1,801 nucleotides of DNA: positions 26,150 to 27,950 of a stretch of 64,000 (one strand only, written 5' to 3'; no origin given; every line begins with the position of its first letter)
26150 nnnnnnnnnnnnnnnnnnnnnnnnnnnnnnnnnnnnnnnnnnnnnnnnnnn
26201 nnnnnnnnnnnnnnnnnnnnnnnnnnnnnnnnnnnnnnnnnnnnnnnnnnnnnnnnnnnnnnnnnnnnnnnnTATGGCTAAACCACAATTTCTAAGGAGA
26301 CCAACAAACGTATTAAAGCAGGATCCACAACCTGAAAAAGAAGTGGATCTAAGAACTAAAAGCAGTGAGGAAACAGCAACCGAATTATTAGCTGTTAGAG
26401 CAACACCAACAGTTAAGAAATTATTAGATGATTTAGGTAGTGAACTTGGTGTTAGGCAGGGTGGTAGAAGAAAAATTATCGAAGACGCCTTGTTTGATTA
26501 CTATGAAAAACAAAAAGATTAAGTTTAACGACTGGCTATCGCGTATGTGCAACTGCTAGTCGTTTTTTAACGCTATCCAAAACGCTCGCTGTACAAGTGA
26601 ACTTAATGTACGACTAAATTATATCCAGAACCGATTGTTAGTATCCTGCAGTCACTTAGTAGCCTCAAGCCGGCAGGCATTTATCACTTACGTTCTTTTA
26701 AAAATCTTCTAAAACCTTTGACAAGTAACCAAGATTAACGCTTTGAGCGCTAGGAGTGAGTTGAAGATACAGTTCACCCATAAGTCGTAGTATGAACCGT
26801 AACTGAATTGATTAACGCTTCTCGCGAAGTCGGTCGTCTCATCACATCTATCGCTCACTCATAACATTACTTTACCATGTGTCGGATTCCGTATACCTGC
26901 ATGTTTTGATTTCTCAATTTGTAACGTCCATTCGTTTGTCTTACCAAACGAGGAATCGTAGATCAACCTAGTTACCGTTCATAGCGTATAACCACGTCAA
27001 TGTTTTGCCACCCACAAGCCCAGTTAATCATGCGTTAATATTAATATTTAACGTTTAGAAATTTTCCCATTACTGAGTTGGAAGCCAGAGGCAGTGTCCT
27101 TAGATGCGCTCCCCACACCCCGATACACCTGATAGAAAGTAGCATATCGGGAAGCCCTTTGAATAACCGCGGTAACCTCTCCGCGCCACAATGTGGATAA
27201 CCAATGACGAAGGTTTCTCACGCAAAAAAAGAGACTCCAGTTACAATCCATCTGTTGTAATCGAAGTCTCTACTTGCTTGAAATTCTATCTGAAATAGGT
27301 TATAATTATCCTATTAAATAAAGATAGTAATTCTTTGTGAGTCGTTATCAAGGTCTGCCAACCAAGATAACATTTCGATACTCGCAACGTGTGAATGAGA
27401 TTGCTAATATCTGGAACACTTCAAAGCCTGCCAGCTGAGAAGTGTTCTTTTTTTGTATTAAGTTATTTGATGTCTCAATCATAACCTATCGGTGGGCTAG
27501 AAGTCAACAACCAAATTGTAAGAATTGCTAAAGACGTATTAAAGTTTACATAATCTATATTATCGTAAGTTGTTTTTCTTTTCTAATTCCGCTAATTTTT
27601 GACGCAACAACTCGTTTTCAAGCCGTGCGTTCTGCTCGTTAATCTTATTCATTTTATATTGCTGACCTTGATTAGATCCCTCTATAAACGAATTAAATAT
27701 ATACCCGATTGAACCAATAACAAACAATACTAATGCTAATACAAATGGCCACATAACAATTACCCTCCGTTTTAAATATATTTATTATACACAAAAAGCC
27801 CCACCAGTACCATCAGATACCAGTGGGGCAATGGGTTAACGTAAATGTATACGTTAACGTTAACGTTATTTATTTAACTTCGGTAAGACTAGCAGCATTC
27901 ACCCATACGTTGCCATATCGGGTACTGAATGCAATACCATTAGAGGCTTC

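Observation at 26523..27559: About 1 kb ORF-free, GC-enriched, terminator-bounded region downstream of parA/parG: candidate large structured ncRNA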

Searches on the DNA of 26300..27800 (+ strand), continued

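Call 73: get_annotated_region(hit=H45, flank=2500)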
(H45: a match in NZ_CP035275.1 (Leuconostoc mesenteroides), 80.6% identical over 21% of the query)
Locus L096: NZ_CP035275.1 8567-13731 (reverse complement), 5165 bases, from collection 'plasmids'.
description: Leuconostoc mesenteroides strain SRCM103453 plasmid unnamed4, complete sequence
organism: Leuconostoc mesenteroides (NCBI taxid 1245)
taxonomy: Bacteria; Bacillota; Bacilli; Lactobacillales; Lactobacillaceae; Leuconostoc; Leuconostoc mesenteroides
host: -; source: cell culture,food; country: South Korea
typing (MOB-suite, as given by PLSDB): mobilizable; replicon rep_cluster_589; relaxase MOBV
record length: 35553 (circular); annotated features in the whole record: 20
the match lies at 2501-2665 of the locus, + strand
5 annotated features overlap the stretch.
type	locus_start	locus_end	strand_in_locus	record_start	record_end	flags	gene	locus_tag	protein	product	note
CDS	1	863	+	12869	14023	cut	-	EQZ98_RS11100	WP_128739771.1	RepB family plasmid replication initiator protein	GO:0006270 - DNA replication initiation [Evidence IEA]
CDS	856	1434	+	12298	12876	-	-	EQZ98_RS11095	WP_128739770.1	DNA-binding protein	-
CDS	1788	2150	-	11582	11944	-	-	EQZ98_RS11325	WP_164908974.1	integrase core domain-containing protein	GO:0015074 - DNA integration [Evidence IEA]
CDS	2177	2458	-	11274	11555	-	-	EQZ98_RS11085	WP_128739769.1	hypothetical protein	-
CDS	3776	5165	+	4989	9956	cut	-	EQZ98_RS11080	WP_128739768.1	glycoside hydrolase family 70 protein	GO:0009250 - glucan biosynthetic process [Evidence IEA]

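Call 74: get_annotated_region(hit=H51, flank=2500)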
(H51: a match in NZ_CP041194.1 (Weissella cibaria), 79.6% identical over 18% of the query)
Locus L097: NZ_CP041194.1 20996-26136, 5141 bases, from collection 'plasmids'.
description: Weissella cibaria strain CBA3612 plasmid pCBA3612-01, complete sequence
organism: Weissella cibaria (NCBI taxid 137591)
taxonomy: Bacteria; Bacillota; Bacilli; Lactobacillales; Lactobacillaceae; Weissella; Weissella cibaria
host: -; source: single cell,kimchi; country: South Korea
typing (MOB-suite, as given by PLSDB): non-mobilizable
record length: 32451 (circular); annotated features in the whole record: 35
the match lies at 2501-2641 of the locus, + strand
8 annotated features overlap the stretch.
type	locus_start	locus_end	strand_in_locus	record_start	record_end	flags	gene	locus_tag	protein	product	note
CDS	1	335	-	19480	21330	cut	-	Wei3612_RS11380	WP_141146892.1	heavy metal translocating P-type ATPase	-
CDS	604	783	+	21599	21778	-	-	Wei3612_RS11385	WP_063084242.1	hypothetical protein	-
CDS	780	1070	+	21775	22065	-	-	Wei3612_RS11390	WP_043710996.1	hypothetical protein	-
CDS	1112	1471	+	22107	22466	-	-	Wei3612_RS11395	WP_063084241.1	hypothetical protein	-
CDS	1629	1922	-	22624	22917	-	-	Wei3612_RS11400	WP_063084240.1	hypothetical protein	-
CDS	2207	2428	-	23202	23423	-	-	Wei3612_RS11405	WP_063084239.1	hypothetical protein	-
CDS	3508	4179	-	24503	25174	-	pgmB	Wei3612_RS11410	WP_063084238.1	beta-phosphoglucomutase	GO:0046352 - disaccharide catabolic process [Evidence IEA]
CDS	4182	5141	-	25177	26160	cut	-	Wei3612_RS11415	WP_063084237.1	aldose epimerase family protein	GO:0005975 - carbohydrate metabolic process [Evidence IEA]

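Call 75: get_annotated_region(hit=H55, flank=2500)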
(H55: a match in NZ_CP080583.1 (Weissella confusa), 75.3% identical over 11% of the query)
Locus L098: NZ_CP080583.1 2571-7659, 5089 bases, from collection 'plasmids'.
description: Weissella confusa strain LM1 plasmid unnamed, complete sequence
organism: Weissella confusa (NCBI taxid 1583)
taxonomy: Bacteria; Bacillota; Bacilli; Lactobacillales; Lactobacillaceae; Weissella; Weissella confusa
host: -; source: Locusta migratoria,whole organism,gut; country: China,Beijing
typing (MOB-suite, as given by PLSDB): non-mobilizable
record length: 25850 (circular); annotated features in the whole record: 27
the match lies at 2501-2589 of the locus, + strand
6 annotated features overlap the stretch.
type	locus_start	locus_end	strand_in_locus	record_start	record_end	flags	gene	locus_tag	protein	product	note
CDS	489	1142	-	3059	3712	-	-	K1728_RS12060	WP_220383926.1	hypothetical protein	-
CDS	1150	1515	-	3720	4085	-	-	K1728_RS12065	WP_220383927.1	hypothetical protein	-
CDS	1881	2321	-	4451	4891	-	-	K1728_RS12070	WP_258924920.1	GtrA family protein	-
CDS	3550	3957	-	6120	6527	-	-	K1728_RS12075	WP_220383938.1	hypothetical protein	-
CDS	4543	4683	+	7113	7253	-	-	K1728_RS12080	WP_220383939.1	hypothetical protein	-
CDS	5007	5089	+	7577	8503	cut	-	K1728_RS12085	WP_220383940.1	hypothetical protein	-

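Call 76: get_annotated_region(hit=H56, flank=2500)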
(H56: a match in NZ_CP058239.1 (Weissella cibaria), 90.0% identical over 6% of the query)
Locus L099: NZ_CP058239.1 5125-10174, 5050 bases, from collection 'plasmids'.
description: Weissella cibaria strain JW15 plasmid unnamed1, complete sequence
organism: Weissella cibaria (NCBI taxid 137591)
taxonomy: Bacteria; Bacillota; Bacilli; Lactobacillales; Lactobacillaceae; Weissella; Weissella cibaria
host: -; source: cell culture,kimchi; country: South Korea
typing (MOB-suite, as given by PLSDB): mobilizable; replicon rep_cluster_589; relaxase MOBV
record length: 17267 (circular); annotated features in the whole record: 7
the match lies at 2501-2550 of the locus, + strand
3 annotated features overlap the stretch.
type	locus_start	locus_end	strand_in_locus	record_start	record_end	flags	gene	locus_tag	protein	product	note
CDS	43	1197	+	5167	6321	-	-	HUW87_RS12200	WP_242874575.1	RepB family plasmid replication initiator protein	GO:0006270 - DNA replication initiation [Evidence IEA]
CDS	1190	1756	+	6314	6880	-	-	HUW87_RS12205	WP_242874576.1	HTH domain-containing protein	-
CDS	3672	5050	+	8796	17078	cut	-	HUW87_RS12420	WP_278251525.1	glycoside hydrolase family 70 protein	GO:0009250 - glucan biosynthetic process [Evidence IEA]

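Call 117: build_rna_model(alignment_id=A5, structure=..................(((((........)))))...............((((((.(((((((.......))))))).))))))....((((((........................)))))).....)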
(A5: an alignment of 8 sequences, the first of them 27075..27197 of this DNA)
Model R1 built from alignment A5 (8 sequences, 131 columns); structure: as given.
model positions 129; base pairs 24; branch points 2; effective number of sequences 2.3; information 0.59 bits per position. Calibrated on 0.2 Mb of random sequence (short: E-values are rough).
structure used (alignment columns):
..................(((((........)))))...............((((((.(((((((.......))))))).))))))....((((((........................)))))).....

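Call 118: search_with_rna_model(model_id=R1, sources=[window, L019, L079, L081, L083, L084, L085, L086, L087, L088, L089, L090, L091, L092, L093, L094, L095, L096, L097, L098, L099, L103, L023, L024, L025, L026, L027, L029, L031], max_evalue=1)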
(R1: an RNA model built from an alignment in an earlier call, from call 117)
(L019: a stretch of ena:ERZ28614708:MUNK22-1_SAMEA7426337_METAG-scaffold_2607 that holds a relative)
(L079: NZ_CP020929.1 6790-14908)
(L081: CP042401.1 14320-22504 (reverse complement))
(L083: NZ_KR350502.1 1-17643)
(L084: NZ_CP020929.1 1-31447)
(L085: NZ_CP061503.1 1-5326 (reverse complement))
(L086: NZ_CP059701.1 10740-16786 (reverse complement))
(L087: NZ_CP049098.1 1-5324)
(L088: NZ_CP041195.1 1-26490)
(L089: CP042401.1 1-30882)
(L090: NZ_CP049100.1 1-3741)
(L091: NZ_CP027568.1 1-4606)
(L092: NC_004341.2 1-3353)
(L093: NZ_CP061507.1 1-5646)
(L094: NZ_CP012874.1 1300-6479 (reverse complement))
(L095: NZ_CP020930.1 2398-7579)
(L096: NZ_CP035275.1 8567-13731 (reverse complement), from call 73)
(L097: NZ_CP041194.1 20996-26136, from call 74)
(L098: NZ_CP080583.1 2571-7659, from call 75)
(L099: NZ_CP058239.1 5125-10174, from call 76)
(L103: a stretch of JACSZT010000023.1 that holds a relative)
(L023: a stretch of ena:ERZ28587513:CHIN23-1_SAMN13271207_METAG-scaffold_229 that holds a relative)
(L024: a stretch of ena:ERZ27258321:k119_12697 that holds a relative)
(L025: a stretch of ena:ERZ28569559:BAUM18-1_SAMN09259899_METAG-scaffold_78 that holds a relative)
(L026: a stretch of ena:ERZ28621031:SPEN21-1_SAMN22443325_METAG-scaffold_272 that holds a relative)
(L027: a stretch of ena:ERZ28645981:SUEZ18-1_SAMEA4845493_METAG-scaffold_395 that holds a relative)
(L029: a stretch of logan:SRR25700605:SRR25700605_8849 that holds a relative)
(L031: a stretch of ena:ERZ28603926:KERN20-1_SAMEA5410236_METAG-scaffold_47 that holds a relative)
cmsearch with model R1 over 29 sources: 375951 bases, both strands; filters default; matches with E-value up to 1: 14.
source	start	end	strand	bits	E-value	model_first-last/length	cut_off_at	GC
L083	17102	17230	+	136.5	2e-36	1-129/129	no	0.55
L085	2998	3126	-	136.1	2.6e-36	1-129/129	no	0.56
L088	10438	10566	+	136.1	2.6e-36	1-129/129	no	0.56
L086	2998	3126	-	135.5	4e-36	1-129/129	no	0.56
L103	2035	2163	+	133.9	1.1e-35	1-129/129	no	0.55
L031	5012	5140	+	131.9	4e-35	1-129/129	no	0.54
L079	4073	4201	-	127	9.9e-34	1-129/129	no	0.5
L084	10862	10990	-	127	9.9e-34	1-129/129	no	0.5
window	27075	27203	-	108.4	2e-28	1-129/129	no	0.53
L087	2705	2826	-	97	3.4e-25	1-129/129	no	0.51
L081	4533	4653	-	94.1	2.3e-24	1-129/129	no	0.45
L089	17852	17972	+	94.1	2.3e-24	1-129/129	no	0.45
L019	9866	9982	-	83.2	2.9e-21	1-129/129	no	0.55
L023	15892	15926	-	11.4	0.7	90-124/129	no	0.37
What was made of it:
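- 27080..27196 (-): Cluster of four covarying hairpins: 27080-27113, 27118-27152, 27168-27185 and 27186-27196. G-runs on the minus strand (GGGGUGUGGGG). Covariance model R1, built on three of these hairpins, recovers all class I members plus two not used to build it, L031 and L103 (call 118).
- Tried and rejected: The class I covariance model gave no hit in them (call 118), so the two classes share module A and the overall layout but not the hairpin cluster.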

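Call 119: search_rna_families(source=L085, start=2300, end=3600, threshold=evalue, max_evalue=1)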
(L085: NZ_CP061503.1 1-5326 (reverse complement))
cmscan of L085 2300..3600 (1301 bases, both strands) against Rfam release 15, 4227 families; matches with E-value up to 1: 10.
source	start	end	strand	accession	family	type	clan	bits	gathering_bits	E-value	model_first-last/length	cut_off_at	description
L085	3414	3508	+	RF02432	SpF25_sRNA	Gene; sRNA;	-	34.2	48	0.0019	1-102/102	no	Streptococcus sRNA SpF25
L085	3359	3507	+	RF01416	NrrF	Gene; antisense;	-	29.5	60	0.0016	1-160/160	no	NrrF RNA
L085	3167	3335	-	RF02590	Spy1186876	Gene; sRNA;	-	28.4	208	0.00059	1-243/243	no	S. pyogenes small RNA 1186876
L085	3414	3507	+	RF00506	Thr_leader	Cis-reg; leader;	-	24.2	55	0.064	1-118/118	no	Threonine operon leader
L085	3444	3523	+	RF01770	rimP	Cis-reg; leader;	-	23.1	47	0.47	1-102/102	no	Gammaprotebacteria rimP leader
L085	3166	3209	-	RF00047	mir-2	Gene; miRNA;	-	22.5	45.5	0.18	10-61/72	no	mir-2 microRNA precursor family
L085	3404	3521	+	RF01459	rliE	Gene; sRNA;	-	21.8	90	0.66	71-199/222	no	Listeria sRNA rliE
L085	3165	3321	-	RF02378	SurC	Gene; sRNA;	-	20.8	80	0.28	1-161/161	no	SurC sRNA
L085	3142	3211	+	RF02901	AaHKsRNA41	Gene; sRNA;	-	18.7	97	0.13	1-187/187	no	Aggregatibacter sRNA 41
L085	3392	3504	+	RF04180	BTnc231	Gene; sRNA;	-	18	80.4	0.73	1-154/154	no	Bacteroides sRNA BTnc231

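Call 120: search_rna_families(source=L095, start=2395, end=3617, threshold=evalue, max_evalue=1)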
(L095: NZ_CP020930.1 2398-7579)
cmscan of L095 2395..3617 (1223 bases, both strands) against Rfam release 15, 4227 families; matches with E-value up to 1: 1.
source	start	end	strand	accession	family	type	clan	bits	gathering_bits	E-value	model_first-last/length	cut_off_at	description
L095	3266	3309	-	RF02616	SSRC8_2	Gene; sRNA;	-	14.8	72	0.18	1-281/281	no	Streptococcus sRNA 8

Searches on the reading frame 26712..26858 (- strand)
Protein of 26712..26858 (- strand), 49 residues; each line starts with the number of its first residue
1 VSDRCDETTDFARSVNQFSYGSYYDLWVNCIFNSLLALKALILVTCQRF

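Call 13: search_protein_families(library=pfam, proteins=[window:26712-26858:-], max_evalue=0.1)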
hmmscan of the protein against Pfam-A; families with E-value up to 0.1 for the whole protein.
window:26712-26858:- (49 aa): 0 families

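Call 14: search_protein_families(library=phrogs, proteins=[window:26712-26858:-], max_evalue=0.1)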
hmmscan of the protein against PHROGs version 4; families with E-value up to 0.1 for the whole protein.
window:26712-26858:- (49 aa): 1 family
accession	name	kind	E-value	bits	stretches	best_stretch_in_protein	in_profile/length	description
phrog_16620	-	unknown function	0.08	14.2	1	6-36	69-99/105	-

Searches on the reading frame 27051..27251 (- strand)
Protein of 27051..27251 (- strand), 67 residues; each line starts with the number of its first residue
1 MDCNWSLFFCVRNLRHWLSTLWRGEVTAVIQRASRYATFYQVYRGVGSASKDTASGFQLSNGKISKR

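Call 13: search_protein_families(library=pfam, proteins=[window:27051-27251:-], max_evalue=0.1)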
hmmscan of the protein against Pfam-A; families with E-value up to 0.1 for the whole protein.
window:27051-27251:- (67 aa): 1 family
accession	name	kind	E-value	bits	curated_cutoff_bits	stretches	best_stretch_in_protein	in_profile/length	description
PF03084.19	Sigma_1_2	-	0.017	14.8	25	1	15-54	227-266/452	Reoviral Sigma1/Sigma2 family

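Call 14: search_protein_families(library=phrogs, proteins=[window:27051-27251:-], max_evalue=0.1)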
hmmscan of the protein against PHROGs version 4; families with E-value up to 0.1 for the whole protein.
window:27051-27251:- (67 aa): 0 families

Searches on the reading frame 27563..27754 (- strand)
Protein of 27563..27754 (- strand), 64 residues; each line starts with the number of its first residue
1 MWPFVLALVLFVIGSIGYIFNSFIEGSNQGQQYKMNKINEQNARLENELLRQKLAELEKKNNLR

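Call 13: search_protein_families(library=pfam, proteins=[window:27563-27754:-], max_evalue=0.1)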
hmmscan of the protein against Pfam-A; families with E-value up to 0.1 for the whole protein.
window:27563-27754:- (64 aa): 2 families
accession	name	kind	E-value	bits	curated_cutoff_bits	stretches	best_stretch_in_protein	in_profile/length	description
PF15990.10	UPF0767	-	0.0036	17.9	27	1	9-59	20-68/83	UPF0767 family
PF24838.2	8xMP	-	0.065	13.5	30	1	6-59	51-105/136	Octameric membrane protein family (8xMP)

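Call 14: search_protein_families(library=phrogs, proteins=[window:27563-27754:-], max_evalue=0.1)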
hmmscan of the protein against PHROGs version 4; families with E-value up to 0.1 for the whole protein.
window:27563-27754:- (64 aa): 6 families
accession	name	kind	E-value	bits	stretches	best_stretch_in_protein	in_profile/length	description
phrog_6315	-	unknown function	0.011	16.6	1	4-60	51-108/152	-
phrog_1152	-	lysis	0.022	15.7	1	4-61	12-74/127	Rz-like spanin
phrog_13188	-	unknown function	0.035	15.1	1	2-61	26-81/90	-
phrog_1009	-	unknown function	0.044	14.9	1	5-53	14-70/103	-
phrog_739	-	lysis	0.065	14.5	0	1-56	7-66/122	Rz-like spanin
phrog_13940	-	unknown function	0.099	13.5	0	2-14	9-21/27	-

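Call 20: find_encoding_contigs(protein=window:27563-27754:-, flank=8000, max_places=10)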
Protein window:27563-27754:- (64 aa): 12 contigs read that carry it; 8 places shown.
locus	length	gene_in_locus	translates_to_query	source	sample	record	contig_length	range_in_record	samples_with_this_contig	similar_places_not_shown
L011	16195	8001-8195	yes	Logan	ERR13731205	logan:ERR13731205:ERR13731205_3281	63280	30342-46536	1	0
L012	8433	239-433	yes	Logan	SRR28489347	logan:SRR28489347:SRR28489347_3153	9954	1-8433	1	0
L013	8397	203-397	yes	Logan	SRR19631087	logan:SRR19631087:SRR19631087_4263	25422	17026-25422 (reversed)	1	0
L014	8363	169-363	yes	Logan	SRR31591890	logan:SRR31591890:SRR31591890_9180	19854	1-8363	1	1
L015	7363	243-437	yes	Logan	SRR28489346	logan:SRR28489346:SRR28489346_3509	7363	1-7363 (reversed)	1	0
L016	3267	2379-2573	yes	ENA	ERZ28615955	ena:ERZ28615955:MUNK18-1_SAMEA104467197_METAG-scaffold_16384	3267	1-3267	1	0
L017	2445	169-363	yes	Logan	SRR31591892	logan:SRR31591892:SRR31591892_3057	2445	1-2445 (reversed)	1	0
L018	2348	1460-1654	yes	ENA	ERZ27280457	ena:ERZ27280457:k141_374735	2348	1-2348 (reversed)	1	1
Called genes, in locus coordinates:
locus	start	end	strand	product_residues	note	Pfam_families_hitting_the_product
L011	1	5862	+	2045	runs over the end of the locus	PF06605:Prophage_tail, PF07902:Gp58, PF13884:Peptidase_S74 (weak)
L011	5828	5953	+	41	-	-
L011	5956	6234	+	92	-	-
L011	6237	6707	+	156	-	-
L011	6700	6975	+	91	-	-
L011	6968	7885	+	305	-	PF01510:Amidase_2 (weak), PF16775:ZoocinA_TRD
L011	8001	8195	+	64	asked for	-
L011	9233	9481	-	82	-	-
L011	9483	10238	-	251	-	PF01656:CbiA, PF02374:ArsA_ATPase (weak), PF10609:ParA, PF13614:AAA_31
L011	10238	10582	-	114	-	-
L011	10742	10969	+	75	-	-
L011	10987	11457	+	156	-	PF05565:Sipho_Gp157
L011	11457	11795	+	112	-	-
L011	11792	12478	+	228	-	PF13479:AAA_24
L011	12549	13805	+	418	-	PF00270:DEAD (faint), PF04851:ResIII, PF09848:SLFN-g3_helicase (faint), PF13604:AAA_30 (faint), PF18766:SWI2_SNF2 (weak), PF04851:ResIII, PF00271:Helicase_C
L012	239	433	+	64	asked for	-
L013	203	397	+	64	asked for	-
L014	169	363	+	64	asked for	-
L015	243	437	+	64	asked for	-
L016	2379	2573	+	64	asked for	-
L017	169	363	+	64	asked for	-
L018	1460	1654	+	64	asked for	-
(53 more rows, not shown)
